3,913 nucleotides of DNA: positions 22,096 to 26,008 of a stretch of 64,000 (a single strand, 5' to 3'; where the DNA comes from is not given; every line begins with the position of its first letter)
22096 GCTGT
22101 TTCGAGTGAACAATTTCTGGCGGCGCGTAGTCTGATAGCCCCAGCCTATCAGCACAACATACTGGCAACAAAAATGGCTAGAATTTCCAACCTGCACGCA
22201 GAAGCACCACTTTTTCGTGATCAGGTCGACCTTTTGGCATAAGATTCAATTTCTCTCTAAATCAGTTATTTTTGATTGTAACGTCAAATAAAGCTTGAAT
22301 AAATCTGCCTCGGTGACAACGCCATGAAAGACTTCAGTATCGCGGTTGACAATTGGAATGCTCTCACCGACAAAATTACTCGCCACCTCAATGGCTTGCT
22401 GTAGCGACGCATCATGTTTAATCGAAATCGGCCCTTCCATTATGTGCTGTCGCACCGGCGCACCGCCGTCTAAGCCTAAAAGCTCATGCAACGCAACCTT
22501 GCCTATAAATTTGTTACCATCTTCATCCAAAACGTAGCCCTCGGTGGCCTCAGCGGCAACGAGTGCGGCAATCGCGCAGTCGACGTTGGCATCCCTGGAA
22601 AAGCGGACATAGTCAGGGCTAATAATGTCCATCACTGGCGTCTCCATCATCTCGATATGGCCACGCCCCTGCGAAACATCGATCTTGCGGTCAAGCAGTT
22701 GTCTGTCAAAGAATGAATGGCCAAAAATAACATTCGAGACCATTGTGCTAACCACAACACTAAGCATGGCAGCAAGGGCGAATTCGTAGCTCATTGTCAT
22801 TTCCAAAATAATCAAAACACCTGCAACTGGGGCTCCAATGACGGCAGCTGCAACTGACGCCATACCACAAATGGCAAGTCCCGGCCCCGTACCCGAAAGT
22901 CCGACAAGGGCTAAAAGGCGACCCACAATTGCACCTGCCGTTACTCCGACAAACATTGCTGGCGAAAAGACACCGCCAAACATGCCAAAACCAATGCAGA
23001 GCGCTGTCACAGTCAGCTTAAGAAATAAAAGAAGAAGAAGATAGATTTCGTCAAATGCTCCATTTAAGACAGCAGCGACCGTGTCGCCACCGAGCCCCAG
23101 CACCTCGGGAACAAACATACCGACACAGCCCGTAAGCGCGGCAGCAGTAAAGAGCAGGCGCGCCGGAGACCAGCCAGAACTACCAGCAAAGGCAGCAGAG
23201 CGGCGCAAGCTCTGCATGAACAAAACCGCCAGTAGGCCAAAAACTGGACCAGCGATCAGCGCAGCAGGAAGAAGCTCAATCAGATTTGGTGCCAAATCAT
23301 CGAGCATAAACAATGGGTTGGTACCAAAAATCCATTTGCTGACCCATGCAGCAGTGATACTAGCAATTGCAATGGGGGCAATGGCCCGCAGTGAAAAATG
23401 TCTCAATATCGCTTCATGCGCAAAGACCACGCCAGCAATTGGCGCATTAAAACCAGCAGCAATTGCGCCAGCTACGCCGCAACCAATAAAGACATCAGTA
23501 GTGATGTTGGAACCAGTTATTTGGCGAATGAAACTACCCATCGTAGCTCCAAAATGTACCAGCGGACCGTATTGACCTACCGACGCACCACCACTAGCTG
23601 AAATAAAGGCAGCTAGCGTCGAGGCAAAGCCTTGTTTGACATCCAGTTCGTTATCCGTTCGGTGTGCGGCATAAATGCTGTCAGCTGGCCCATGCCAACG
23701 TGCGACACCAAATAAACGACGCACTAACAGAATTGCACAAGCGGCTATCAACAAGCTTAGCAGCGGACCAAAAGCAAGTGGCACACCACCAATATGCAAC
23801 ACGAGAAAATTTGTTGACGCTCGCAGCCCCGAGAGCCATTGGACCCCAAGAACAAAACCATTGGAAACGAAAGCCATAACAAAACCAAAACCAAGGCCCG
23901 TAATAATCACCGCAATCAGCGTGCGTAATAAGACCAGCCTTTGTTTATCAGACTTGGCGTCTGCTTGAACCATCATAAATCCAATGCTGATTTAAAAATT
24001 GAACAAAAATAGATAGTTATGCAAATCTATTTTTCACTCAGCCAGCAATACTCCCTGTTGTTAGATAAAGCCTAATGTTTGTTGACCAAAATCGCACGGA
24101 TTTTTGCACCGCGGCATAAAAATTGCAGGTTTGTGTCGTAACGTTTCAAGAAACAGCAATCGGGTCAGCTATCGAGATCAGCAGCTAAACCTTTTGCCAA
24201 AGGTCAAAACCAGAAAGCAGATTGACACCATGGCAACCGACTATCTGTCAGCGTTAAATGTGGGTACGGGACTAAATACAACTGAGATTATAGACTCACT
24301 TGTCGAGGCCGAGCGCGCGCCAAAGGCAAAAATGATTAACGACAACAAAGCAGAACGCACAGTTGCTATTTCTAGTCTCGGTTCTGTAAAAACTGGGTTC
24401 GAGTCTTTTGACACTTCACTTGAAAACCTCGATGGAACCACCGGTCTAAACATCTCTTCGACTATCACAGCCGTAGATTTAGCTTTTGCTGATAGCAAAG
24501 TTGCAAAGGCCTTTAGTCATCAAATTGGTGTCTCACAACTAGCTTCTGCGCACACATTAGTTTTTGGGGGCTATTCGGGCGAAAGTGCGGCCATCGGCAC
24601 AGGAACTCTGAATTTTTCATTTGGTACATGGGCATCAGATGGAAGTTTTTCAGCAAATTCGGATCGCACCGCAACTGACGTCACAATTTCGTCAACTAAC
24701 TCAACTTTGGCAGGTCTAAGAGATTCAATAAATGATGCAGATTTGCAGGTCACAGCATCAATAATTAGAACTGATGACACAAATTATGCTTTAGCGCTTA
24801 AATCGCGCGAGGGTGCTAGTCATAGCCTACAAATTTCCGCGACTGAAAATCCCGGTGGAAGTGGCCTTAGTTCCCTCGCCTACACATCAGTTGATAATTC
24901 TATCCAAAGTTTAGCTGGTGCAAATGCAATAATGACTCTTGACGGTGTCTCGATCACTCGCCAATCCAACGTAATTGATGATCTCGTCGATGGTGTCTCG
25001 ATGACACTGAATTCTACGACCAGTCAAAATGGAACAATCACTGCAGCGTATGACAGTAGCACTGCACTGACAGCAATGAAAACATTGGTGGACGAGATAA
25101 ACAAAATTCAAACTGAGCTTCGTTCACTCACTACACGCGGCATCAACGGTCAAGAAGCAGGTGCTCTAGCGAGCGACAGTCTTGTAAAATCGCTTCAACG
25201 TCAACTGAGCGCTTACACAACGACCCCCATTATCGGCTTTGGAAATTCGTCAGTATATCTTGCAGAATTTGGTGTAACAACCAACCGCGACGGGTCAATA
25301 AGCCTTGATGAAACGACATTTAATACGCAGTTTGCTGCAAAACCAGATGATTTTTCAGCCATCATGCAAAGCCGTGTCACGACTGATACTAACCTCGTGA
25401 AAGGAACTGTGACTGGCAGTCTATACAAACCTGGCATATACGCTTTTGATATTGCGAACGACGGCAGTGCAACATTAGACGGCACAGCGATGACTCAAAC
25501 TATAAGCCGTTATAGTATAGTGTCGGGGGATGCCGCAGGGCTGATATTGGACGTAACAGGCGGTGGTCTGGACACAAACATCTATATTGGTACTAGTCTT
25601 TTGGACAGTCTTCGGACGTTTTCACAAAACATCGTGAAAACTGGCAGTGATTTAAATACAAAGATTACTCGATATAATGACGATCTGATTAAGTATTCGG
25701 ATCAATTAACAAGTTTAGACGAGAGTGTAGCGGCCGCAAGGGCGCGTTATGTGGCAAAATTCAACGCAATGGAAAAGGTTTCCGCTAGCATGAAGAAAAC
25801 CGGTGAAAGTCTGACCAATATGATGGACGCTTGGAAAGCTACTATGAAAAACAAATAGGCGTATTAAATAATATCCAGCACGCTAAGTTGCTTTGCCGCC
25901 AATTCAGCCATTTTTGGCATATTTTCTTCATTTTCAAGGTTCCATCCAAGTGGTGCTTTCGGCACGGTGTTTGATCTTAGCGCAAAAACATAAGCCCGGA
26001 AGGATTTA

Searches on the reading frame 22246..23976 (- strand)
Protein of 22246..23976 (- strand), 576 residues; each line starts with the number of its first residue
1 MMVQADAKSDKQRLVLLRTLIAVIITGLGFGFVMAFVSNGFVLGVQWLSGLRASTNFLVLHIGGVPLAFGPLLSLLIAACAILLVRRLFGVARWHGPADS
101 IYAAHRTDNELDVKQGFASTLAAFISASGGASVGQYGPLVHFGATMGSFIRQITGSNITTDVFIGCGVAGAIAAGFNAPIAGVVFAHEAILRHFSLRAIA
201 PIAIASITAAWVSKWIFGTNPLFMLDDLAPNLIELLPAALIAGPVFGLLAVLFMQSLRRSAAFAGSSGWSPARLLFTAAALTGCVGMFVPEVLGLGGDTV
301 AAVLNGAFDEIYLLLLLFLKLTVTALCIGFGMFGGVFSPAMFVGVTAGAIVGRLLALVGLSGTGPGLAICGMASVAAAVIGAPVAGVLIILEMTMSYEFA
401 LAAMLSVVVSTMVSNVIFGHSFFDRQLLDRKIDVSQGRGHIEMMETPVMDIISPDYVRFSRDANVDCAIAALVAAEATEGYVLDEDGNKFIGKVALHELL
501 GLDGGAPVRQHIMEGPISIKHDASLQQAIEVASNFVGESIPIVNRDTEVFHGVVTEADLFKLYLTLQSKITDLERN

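Call 6: search_protein_families(library=ncbifam, proteins=[window:22246-23976:-], max_evalue=0.01)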
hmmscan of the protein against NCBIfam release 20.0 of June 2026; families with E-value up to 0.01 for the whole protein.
window:22246-23976:- (576 aa): 4 families
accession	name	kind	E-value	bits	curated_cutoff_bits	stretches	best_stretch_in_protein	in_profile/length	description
NF002505.0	PRK01862.1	equivalog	3.7e-60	204.2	482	1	19-567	24-574/577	ClcB-like voltage-gated chloride channel protein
NF003640.0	PRK05277.1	equivalog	1e-40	139.8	350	1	18-434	28-453/471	H(+)/Cl(-) exchange transporter ClcA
NF002437.0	PRK01610.1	equivalog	7.2e-31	107.7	425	1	11-424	8-422/429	voltage-gated ClC-type chloride channel ClcB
NF011449.0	PRK14869.2-5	equivalog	0.0052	15.9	411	0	441-500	143-202/451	putative manganese-dependent inorganic diphosphatase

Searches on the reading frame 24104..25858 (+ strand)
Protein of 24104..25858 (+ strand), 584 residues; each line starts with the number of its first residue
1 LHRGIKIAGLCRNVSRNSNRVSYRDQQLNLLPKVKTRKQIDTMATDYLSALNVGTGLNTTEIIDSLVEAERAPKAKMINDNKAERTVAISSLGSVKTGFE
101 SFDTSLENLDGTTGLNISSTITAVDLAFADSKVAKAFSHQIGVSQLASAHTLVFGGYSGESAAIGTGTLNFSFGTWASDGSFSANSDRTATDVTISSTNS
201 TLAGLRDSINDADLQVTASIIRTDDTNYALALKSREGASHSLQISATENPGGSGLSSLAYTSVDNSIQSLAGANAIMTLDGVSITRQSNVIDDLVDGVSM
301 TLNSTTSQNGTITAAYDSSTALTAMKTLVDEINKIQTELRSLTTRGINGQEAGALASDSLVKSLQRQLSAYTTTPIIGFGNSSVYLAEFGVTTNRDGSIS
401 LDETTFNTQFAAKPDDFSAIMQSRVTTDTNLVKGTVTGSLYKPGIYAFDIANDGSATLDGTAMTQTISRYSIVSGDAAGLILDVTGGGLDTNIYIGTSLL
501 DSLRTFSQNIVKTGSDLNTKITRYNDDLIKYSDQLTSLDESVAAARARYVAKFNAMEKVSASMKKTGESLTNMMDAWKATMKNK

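Call 6: search_protein_families(library=ncbifam, proteins=[window:24104-25858:+], max_evalue=0.01)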
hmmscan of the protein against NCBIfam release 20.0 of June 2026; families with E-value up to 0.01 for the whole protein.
window:24104-25858:+ (584 aa): 7 families
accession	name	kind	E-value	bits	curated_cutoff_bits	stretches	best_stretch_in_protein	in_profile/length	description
NF005955.1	PRK08032.1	equivalog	7.5e-41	140.6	387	1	48-421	4-379/465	flagellar filament capping protein FliD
NF009400.1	PRK12765.1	equivalog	5.9e-25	87.8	448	1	43-440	1-417/596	flagellar filament capping protein FliD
NF005188.0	PRK06664.1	equivalog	6.8e-19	67.6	469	2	273-398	391-534/661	flagellar hook-associated protein FliD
NF006435.1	PRK08724.1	equivalog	1.1e-16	60.8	580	2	272-409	437-578/672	flagellar filament capping protein FliD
NF006282.1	PRK08453.1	equivalog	8.8e-14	50.9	500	1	273-423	434-585/673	flagellar filament capping protein FliD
NF005833.0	PRK07737.1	equivalog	1.7e-13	50.5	444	1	55-336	10-288/501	flagellar hook-associated protein 2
NF005281.0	PRK06798.1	equivalog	1.3e-09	37.6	375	1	90-416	54-348/440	flagellar hook-associated protein 2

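Call 77: search_protein_families(library=pfam, proteins=[window:24104-25858:+], max_evalue=10)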
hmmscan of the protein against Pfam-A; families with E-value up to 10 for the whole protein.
window:24104-25858:+ (584 aa): 4 families
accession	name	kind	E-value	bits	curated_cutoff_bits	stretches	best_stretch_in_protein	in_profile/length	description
PF07195.17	FliD_C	-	4.7e-33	115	25.4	1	272-564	1-235/236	Flagellar hook-associated protein 2 C-terminus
PF02465.23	FliD_N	-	6.6e-12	46.3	24.8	1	55-150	1-97/97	Flagellar hook-associated protein 2 N-terminus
PF04108.17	ATG17_like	-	0.16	11.9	43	1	501-577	112-192/355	Autophagy protein ATG17-like domain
PF03357.26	Snf7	-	0.51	10.4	27.3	1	296-341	68-115/171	Snf7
